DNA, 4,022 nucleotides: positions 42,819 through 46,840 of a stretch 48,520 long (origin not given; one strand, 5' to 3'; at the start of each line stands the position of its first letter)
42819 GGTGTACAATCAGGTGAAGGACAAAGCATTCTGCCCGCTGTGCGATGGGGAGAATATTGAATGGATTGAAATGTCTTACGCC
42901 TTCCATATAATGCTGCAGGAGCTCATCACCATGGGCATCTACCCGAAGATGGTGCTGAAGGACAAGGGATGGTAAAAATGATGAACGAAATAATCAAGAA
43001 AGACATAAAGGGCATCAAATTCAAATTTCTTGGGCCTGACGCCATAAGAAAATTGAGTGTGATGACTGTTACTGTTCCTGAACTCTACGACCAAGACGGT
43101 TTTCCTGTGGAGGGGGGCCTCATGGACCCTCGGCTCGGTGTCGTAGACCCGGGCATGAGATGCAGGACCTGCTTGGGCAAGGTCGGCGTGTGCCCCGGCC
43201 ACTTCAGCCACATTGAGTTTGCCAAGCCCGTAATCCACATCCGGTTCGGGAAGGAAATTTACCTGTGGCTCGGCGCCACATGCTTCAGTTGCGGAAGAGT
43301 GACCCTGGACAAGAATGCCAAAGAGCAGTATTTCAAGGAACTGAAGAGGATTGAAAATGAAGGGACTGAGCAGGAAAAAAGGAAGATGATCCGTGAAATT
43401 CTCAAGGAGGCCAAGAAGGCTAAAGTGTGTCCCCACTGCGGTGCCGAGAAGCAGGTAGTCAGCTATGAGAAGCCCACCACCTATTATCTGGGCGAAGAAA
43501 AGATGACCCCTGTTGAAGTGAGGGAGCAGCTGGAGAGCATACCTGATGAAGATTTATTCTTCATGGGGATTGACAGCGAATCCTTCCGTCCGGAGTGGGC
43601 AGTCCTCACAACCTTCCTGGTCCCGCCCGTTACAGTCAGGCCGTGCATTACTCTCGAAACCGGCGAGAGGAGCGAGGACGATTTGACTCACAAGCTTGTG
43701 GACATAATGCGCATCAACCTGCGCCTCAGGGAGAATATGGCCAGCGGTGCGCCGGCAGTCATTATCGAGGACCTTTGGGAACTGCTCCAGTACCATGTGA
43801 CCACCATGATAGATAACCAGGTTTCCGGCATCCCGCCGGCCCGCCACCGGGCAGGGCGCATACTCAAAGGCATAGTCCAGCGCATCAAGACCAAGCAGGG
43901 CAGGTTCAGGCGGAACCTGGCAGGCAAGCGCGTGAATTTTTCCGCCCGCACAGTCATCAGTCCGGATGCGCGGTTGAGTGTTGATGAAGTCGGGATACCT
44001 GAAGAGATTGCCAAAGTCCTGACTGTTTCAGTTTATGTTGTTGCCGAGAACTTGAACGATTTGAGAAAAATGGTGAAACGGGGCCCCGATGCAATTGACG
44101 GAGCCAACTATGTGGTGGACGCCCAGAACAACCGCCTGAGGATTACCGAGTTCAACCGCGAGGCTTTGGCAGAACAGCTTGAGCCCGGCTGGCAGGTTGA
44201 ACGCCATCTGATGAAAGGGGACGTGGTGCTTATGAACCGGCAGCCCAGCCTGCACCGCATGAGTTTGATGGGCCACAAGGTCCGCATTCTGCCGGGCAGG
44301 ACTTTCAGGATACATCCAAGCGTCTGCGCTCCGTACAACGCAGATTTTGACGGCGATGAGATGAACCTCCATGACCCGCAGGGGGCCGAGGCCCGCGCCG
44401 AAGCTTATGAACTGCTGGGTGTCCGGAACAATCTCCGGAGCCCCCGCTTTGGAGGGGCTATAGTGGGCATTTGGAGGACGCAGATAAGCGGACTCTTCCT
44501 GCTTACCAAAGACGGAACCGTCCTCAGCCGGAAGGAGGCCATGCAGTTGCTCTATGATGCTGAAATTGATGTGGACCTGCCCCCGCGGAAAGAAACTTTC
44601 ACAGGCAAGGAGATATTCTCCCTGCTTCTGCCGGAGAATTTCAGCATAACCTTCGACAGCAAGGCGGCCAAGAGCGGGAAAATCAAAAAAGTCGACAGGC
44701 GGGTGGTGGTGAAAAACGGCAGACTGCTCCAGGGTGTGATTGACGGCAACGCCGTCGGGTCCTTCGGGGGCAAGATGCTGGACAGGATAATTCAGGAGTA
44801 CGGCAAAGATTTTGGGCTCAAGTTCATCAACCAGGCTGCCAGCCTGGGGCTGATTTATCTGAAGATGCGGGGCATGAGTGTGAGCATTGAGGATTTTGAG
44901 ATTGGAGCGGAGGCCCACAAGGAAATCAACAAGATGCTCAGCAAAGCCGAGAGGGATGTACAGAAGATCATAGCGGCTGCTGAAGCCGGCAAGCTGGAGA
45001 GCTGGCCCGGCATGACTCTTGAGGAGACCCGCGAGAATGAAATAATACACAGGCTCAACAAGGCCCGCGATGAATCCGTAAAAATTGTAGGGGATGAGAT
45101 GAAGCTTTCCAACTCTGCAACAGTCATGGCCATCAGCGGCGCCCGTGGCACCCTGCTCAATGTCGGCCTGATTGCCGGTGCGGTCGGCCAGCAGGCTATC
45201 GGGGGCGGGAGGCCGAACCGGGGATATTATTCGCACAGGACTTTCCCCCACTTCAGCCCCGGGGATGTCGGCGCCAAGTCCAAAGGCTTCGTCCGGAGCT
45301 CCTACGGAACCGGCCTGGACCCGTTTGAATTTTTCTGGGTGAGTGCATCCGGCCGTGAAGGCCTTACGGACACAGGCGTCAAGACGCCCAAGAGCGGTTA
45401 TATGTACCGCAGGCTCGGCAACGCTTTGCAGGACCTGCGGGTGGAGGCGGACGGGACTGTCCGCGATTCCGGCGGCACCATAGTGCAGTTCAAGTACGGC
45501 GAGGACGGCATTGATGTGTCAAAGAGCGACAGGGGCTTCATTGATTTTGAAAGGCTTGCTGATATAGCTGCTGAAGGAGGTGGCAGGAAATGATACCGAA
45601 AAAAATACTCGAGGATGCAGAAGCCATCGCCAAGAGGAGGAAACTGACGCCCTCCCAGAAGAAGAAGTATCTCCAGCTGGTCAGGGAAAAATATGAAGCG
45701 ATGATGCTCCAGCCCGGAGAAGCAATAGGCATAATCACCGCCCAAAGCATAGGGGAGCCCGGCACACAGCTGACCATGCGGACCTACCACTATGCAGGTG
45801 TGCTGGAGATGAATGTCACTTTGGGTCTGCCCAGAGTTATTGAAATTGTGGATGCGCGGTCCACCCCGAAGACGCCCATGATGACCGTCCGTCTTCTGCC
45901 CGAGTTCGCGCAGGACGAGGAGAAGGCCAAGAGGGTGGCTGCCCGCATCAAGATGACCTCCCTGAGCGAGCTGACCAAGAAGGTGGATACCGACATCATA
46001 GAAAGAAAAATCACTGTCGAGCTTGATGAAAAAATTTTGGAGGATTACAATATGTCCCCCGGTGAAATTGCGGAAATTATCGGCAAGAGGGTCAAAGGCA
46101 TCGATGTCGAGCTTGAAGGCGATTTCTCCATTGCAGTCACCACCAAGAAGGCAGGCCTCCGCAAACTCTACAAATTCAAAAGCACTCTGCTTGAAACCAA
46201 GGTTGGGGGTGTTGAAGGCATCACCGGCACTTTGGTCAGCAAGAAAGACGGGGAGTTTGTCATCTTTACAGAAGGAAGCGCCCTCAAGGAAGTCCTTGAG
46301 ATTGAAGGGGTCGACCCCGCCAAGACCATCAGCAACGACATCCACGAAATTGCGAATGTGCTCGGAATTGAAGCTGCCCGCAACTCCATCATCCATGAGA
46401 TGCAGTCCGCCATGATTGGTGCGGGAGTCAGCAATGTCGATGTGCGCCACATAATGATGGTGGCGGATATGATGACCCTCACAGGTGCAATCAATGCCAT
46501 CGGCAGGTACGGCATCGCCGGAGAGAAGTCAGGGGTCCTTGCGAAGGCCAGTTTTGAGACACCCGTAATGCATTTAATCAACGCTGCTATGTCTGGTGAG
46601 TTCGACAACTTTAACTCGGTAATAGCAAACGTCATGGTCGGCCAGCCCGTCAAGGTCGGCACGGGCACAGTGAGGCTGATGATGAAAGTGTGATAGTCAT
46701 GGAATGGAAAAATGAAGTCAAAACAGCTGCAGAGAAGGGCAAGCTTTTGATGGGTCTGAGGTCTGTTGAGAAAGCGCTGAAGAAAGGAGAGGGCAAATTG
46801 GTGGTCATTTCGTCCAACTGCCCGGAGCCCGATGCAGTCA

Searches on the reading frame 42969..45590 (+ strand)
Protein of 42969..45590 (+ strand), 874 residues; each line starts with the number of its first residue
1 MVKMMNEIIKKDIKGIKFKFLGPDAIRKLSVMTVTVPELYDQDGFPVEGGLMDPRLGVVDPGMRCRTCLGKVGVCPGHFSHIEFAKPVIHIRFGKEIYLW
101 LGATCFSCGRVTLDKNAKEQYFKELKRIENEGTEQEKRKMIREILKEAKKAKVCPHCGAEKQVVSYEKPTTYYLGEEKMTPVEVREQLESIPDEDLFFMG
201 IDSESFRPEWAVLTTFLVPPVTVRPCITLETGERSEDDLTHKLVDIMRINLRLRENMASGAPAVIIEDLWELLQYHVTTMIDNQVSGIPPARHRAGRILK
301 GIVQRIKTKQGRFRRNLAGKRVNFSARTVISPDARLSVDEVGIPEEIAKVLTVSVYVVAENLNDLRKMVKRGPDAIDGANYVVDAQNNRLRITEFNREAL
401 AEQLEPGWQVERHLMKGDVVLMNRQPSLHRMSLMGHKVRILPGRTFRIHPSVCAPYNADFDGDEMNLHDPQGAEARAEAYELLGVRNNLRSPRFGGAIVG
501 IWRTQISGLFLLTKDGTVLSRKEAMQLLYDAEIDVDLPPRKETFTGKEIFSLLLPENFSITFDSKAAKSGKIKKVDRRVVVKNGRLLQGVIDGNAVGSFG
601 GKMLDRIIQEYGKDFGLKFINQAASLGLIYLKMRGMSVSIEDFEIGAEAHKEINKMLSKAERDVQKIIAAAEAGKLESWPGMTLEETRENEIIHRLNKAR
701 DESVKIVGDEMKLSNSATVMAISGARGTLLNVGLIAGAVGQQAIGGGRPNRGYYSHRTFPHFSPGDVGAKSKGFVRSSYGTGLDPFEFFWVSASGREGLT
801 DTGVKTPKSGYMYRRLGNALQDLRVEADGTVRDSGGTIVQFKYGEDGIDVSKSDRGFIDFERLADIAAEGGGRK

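Call 86: search_protein_families(library=pfam, proteins=[window:42969-45590:+], max_evalue=0.00001)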
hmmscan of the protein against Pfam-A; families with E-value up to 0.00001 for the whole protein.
window:42969-45590:+ (874 aa): 5 families
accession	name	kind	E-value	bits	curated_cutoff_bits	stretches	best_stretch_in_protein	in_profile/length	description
PF04997.17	RNA_pol_Rpb1_1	-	5.2e-85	286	39.7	1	10-317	1-312/312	RNA polymerase Rpb1, domain 1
PF00623.25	RNA_pol_Rpb1_2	-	1.9e-65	220.6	25.3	1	319-484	1-165/166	RNA polymerase Rpb1, domain 2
PF04983.23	RNA_pol_Rpb1_3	-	2.3e-29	102.8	28.9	1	488-642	1-161/162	RNA polymerase Rpb1, domain 3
PF05000.22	RNA_pol_Rpb1_4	-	1.5e-24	86.4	24.8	1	670-775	3-107/107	RNA polymerase Rpb1, domain 4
PF04998.22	RNA_pol_Rpb1_5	-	2.6e-20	73.4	28.5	1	782-847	1-66/267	RNA polymerase Rpb1, domain 5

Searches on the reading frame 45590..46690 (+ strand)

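Call 86: search_protein_families(library=pfam, proteins=[window:45590-46690:+], max_evalue=0.00001)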
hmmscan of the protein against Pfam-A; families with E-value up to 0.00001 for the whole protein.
window:45590-46690:+ (367 aa): 1 family
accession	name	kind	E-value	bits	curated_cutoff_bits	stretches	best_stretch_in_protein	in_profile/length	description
PF04998.22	RNA_pol_Rpb1_5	-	3e-51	174.9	28.5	1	36-315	64-265/267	RNA polymerase Rpb1, domain 5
